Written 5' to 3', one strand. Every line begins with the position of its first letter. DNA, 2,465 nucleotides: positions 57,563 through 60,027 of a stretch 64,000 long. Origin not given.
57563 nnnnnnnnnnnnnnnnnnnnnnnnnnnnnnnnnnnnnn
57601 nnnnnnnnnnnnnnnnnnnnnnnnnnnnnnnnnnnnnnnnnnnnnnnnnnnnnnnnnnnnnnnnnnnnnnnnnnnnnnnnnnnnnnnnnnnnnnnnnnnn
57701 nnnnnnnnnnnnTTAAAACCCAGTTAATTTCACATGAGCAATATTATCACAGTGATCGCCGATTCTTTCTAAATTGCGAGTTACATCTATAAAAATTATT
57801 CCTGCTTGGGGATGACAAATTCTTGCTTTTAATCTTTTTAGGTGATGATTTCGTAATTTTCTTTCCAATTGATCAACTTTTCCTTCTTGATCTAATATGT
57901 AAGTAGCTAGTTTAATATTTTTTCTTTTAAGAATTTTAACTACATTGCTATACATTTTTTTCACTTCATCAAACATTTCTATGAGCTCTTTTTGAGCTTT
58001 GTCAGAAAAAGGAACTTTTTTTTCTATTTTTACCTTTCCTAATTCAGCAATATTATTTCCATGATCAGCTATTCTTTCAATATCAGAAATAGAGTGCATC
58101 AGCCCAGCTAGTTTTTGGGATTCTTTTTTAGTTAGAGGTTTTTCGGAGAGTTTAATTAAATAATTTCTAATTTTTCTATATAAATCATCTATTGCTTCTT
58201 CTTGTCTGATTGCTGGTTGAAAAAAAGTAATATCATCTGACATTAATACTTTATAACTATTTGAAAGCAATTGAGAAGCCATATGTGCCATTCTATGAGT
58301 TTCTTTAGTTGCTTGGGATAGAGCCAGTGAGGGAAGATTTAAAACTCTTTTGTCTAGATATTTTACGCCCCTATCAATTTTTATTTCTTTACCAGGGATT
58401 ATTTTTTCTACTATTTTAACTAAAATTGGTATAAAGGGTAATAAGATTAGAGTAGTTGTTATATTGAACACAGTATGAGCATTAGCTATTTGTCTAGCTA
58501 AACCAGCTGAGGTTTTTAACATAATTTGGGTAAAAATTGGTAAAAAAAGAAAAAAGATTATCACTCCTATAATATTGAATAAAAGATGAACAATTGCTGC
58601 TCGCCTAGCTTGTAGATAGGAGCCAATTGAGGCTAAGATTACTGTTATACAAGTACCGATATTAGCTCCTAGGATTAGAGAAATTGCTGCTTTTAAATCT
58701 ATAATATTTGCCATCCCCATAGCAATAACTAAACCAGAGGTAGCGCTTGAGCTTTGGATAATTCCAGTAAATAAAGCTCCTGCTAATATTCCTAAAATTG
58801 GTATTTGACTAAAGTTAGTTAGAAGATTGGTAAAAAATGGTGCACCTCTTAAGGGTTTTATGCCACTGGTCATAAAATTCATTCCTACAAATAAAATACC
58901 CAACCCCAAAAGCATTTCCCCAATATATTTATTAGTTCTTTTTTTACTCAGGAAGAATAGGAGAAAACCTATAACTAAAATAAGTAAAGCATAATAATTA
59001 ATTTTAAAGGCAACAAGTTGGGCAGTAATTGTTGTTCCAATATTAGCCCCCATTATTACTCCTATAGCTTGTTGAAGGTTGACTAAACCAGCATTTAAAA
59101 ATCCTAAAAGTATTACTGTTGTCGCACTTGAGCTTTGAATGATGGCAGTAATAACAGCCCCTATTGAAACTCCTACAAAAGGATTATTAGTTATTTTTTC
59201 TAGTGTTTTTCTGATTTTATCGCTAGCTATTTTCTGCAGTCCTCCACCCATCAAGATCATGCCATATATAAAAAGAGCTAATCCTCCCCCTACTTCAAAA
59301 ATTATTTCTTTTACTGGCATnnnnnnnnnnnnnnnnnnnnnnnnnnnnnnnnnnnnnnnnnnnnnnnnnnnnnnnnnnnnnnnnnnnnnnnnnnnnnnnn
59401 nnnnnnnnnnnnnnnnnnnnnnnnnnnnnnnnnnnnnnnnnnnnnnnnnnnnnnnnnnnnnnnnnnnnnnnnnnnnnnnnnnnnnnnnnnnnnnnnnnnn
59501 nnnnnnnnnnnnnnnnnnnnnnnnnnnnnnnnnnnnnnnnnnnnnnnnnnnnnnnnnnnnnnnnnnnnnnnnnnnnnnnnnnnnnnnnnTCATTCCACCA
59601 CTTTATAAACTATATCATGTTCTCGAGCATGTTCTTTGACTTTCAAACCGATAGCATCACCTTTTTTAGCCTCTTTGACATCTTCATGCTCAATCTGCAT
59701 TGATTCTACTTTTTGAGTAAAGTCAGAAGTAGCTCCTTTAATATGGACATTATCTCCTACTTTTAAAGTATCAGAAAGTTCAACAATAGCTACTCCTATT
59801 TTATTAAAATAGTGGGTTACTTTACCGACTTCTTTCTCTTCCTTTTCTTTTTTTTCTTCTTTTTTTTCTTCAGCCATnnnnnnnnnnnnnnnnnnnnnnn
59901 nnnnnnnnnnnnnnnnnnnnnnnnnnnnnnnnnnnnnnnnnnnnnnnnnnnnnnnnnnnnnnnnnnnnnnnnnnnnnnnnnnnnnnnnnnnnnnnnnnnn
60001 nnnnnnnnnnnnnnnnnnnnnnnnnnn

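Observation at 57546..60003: Duplicated two-hairpin leader whose 5' hairpin loop is complementary to its own Shine-Dalgarno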

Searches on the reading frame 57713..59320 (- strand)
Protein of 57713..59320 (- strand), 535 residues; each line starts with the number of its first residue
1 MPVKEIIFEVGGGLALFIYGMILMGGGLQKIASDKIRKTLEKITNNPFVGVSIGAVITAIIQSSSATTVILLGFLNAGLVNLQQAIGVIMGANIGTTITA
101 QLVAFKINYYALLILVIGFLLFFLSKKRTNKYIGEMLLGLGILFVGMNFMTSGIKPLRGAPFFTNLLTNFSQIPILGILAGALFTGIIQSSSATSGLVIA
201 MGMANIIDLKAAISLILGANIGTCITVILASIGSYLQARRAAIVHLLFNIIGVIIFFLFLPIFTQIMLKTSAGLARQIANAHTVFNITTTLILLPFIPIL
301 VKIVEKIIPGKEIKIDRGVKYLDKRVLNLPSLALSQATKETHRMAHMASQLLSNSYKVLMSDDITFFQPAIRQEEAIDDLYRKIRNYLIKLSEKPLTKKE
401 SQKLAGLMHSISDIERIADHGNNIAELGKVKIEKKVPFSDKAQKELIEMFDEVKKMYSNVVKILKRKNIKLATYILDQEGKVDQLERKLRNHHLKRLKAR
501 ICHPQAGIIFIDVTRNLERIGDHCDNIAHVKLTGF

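Call 9: search_protein_families(library=pfam, proteins=[window:57713-59320:-], max_evalue=0.01)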
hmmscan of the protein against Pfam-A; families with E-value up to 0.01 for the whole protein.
window:57713-59320:- (535 aa): 2 families
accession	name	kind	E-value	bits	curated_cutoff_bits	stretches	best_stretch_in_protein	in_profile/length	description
PF02690.20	Na_Pi_cotrans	-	1.3e-65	220.1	29.1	2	16-151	1-136/137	Na+/Pi-cotransporter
PF01895.24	PhoU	-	1.1e-35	122.2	23.5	2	342-427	2-88/89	PhoU domain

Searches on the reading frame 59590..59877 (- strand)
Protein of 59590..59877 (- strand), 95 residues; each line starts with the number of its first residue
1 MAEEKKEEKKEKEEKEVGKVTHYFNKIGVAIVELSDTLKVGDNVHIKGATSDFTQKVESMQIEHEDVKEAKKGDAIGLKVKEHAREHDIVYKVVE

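Call 9: search_protein_families(library=pfam, proteins=[window:59590-59877:-], max_evalue=0.01)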
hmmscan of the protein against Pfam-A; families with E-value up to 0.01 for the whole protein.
window:59590-59877:- (95 aa): 3 families
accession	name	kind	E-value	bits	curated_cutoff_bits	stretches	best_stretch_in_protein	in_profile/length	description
PF03144.31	GTP_EFTU_D2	-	2.3e-06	28.4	30.3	1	37-82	12-60/73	Elongation factor Tu domain 2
PF16325.11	Peptidase_U32_C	-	0.0019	18.8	28.2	1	17-89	6-81/83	Peptidase family U32 C-terminal domain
PF00682.25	HMGL-like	-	0.0098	15.8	29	0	7-63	134-191/260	HMGL-like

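Call 12: find_homologous_proteins(query=window:59590-59877:-)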
Query window:59590-59877:- (95 aa): 2451 proteins with E <= 0.001 among 2953 candidates; the best 120 are listed.
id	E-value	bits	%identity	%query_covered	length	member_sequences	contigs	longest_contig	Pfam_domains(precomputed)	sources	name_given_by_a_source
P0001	3.3e-50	186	100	100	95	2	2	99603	PF03144.32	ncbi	-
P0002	1.2e-40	155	83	80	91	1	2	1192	PF03144.32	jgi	jgi:putative protease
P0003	2.0e-40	154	84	80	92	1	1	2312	PF03144.32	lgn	-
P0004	6.7e-35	137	81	81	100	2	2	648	PF03144.32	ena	-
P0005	9.1e-35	136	78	81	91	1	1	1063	PF03144.32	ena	-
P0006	1.3e-34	136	74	98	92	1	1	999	-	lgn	-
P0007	1.3e-34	136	78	85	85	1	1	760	PF03144.32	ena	-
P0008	1.7e-34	136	78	83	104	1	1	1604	PF03144.32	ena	-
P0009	2.1e-34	135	76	92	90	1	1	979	-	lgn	-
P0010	2.3e-34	135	74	98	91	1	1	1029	PF03144.32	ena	-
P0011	2.4e-34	135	79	85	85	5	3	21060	PF03144.32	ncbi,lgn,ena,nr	ncbi:MAG TPA: hypothetical protein ENL16_00775 [Candidatus Woesearchaeota archaeon]|nr:hypothetical 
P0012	3.4e-34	135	75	83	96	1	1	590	PF03144.32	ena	-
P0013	3.5e-34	134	76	84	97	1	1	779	PF03144.32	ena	-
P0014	4.7e-34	134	74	98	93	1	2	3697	PF03144.32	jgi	-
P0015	5.5e-34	134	78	85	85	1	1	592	PF03144.32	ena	-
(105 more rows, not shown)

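Call 13: find_encoding_contigs(protein=P0001, flank=3000, max_places=4)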
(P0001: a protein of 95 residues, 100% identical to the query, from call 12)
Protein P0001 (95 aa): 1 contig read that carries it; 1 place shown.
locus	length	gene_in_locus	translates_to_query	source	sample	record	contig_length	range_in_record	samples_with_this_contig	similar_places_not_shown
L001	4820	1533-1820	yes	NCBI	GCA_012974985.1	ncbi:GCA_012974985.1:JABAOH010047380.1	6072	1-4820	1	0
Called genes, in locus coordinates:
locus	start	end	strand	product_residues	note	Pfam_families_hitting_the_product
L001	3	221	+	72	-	?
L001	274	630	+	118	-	-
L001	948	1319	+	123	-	PF00072:Response_reg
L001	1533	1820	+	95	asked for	PF03144:GTP_EFTU_D2 (weak)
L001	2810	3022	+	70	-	-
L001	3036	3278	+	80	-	-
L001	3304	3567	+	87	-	PF01895:PhoU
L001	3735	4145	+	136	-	PF00072:Response_reg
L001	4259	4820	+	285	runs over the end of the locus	-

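Call 17: find_encoding_contigs(protein=P0003, flank=3000, max_places=4)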
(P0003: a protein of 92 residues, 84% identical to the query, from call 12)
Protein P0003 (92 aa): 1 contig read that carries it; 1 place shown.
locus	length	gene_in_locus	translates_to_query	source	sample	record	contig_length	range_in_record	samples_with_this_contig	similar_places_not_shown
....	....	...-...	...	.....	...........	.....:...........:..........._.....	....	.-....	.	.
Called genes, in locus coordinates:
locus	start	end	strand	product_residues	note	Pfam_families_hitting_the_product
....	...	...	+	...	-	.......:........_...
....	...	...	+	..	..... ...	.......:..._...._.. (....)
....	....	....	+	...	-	?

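Call 18: find_encoding_contigs(protein=P0002, flank=3000, max_places=4)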
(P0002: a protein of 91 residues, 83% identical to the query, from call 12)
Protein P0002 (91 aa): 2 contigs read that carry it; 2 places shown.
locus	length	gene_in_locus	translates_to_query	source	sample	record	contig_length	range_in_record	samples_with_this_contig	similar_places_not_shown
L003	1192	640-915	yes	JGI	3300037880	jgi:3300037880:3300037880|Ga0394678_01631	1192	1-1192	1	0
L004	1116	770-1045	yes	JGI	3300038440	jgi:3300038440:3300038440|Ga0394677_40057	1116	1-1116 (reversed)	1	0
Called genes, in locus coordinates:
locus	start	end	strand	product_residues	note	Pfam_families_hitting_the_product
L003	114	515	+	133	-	PF00072:Response_reg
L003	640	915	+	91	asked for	PF03144:GTP_EFTU_D2 (faint)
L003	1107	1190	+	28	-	?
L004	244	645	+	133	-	PF00072:Response_reg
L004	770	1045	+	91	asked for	PF03144:GTP_EFTU_D2 (faint)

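Call 19: find_encoding_contigs(protein=P0014, flank=3000, max_places=4)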
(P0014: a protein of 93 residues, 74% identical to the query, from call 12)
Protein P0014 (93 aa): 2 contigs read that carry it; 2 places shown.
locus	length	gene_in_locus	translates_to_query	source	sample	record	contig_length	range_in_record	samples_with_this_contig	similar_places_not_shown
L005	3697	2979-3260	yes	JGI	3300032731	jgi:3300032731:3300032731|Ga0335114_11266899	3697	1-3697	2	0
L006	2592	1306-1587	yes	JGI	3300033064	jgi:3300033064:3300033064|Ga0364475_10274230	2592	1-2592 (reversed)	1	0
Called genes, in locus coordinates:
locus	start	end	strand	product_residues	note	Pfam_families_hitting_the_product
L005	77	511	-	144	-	-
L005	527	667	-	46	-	-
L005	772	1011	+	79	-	-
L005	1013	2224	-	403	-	PF13347:MFS_2, PF07690:MFS_1, PF12832:MFS_1_like, PF11700:ATG22, PF07690:MFS_1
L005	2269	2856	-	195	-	-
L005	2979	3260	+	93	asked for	PF03144:GTP_EFTU_D2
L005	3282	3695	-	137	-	?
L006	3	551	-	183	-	?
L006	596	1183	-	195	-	-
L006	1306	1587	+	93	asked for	PF03144:GTP_EFTU_D2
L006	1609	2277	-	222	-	PF00590:TP_methylase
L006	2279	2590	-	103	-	?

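Call 81: search_solved_structures(query=window:59590-59877:-, max_evalue=1)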
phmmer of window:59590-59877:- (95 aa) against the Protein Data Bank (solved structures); distinct sequences matched with E-value up to 1: 12.
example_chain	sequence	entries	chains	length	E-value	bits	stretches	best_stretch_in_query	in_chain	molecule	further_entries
6qk8_A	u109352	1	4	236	0.046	17.6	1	4-54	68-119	Protein BMH1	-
5n6n_A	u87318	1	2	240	0.047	17.6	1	4-54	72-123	Protein BMH1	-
3wy9_A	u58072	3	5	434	0.12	16.3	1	32-83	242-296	Elongation factor 1-alpha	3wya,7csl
4ac9_A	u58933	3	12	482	0.25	15.3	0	37-81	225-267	MJ0495-LIKE PROTEIN | TRANSLATION ELONGATION FACTOR SELB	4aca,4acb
4c0s_A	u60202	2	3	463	0.37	14.7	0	46-82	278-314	ELONGATION FACTOR 1-ALPHA 2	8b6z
6ra9_B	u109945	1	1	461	0.37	14.7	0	46-82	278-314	Elongation factor 1-alpha 2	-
6ra9_A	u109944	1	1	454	0.38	14.7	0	46-82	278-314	Elongation factor 1-alpha 2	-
7zjw_E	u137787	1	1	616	0.39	14.7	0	34-81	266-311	eEFSec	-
5izk_A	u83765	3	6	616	0.39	14.7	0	34-81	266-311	Selenocysteine-specific elongation factor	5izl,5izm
9b0s_CF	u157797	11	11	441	0.41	14.6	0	45-82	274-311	Putative elongation factor 1-alpha-like 3 | Elongation factor 1-alpha 1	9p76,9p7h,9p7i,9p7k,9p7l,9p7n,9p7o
8g5z_EF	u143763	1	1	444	0.48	14.4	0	45-82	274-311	Elongation factor 1-alpha 1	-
5lzs_jj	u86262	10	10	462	0.49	14.3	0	45-82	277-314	Elongation factor 1-alpha 1 | eEF1A | eukaryotic elongation factor 1A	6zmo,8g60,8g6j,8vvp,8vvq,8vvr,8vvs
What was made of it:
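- Checked: The small protein hits EF-Tu domain 2 just below Pfam's cut-off (28.4 vs 30.3 bits, E = 2e-6, call 9) and weakly matches domain 2 of EF-1alpha/SelB in the PDB (call 81).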
